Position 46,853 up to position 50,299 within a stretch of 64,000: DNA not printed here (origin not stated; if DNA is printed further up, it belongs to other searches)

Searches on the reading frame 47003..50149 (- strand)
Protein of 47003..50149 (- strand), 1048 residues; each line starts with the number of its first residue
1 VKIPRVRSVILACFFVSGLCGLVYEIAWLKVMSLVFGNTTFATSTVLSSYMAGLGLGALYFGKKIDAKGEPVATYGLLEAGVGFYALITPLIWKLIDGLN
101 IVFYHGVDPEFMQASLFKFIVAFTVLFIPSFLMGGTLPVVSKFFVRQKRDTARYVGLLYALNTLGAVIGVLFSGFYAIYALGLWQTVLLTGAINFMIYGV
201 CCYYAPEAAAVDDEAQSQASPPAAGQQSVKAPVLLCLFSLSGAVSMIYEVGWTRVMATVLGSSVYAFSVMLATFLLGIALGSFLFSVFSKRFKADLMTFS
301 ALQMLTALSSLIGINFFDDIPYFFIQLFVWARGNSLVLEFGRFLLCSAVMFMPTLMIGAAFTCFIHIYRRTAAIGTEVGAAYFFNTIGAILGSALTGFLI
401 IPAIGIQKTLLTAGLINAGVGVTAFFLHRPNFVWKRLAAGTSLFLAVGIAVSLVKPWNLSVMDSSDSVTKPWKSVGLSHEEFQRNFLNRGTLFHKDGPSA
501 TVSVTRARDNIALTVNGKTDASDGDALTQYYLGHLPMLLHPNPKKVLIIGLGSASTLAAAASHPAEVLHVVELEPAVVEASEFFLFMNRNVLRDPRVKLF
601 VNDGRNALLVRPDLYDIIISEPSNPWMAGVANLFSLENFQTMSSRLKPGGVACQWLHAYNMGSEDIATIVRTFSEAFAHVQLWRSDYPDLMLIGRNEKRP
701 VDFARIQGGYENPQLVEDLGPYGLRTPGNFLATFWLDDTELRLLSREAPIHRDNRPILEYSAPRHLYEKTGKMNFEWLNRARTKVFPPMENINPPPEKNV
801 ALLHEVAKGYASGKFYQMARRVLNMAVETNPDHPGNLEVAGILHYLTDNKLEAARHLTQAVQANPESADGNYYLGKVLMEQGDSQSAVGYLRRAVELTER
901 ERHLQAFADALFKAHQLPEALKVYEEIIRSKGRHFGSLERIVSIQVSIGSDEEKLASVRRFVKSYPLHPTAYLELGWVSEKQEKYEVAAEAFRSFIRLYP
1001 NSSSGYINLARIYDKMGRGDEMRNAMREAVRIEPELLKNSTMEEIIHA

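Call 49: search_protein_families(library=pfam, proteins=[window:47003-50149:-], max_evalue=0.0001)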
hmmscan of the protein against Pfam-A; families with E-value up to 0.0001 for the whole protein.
window:47003-50149:- (1048 aa): 17 families
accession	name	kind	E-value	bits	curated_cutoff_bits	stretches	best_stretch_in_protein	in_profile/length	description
PF01564.23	Spermine_synth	-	3.5e-21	76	22.9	1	529-682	5-158/186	Spermine/spermidine synthase domain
PF07719.23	TPR_2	-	5.9e-19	67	27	0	868-898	1-31/34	Tetratricopeptide repeat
PF13432.12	TPR_16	-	1.6e-14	54.4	32.7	2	852-897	15-60/65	Tetratricopeptide repeat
PF13428.12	TPR_14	-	2.8e-13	49.5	23.5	0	970-1012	2-44/44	Tetratricopeptide repeat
PF13181.12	TPR_8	-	5.4e-12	45.3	25.7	0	1005-1035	3-33/34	Tetratricopeptide repeat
PF13431.12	TPR_17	-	4.8e-11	42.5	24.4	0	992-1018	2-28/34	Tetratricopeptide repeat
PF14559.12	TPR_19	-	5.6e-11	43.1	25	0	852-898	9-55/68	Tetratricopeptide repeat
PF13174.12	TPR_6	-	1.3e-10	41.7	26.3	0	971-1002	2-33/33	Tetratricopeptide repeat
PF13371.12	TPR_9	-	9.7e-09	35.6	35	0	816-869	11-64/73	Tetratricopeptide repeat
PF13424.12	TPR_12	-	1.8e-08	34.9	30.1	0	872-929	7-73/77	Tetratricopeptide repeat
PF00515.34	TPR_1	-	1.9e-07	31.1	27.8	0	870-897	3-30/34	Tetratricopeptide repeat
PF07690.21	MFS_1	-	2.2e-07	30.6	33.4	1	13-334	4-308/347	Major Facilitator Superfamily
PF12895.13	ANAPC3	-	5.2e-07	30.3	27.2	1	848-926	6-81/82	Anaphase-promoting complex, cyclosome, subunit 3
PF13414.12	TPR_11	-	1.2e-06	28.5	26.8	0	852-882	12-42/42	TPR repeat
PF13374.12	TPR_10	-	3.8e-06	27.2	27.5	0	874-900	8-34/42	Tetratricopeptide repeat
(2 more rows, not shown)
